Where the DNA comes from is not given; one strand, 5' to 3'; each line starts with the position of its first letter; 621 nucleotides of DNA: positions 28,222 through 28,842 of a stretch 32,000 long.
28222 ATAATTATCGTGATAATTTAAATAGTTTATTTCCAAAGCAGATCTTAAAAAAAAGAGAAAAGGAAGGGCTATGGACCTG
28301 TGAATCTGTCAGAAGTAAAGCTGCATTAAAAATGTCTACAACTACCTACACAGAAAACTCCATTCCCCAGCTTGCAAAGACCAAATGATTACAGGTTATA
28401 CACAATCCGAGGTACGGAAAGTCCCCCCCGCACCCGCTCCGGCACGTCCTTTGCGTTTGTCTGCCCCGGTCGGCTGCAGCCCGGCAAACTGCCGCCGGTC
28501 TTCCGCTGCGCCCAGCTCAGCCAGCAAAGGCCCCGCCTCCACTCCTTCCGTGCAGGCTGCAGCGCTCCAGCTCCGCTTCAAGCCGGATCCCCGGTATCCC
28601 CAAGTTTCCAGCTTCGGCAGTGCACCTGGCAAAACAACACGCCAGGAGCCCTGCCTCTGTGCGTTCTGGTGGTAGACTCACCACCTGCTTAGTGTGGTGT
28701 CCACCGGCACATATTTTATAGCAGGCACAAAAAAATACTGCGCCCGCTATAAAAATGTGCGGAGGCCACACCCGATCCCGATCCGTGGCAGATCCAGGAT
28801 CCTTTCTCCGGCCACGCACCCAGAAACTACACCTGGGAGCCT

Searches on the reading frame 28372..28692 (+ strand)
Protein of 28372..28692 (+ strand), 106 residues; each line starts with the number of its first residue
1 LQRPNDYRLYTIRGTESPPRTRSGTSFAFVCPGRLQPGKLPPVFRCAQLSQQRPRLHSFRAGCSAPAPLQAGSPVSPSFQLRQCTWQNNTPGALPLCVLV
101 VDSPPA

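Call 29: search_protein_families(library=pfam, proteins=[window:28372-28692:+], max_evalue=1)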
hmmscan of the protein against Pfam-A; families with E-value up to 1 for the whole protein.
window:28372-28692:+ (106 aa): 1 family
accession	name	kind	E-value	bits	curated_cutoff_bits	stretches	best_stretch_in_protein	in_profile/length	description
PF11038.14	DGF-1_5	-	0.071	13.6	25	1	39-99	23-77/120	Dispersed gene family protein 1, region 4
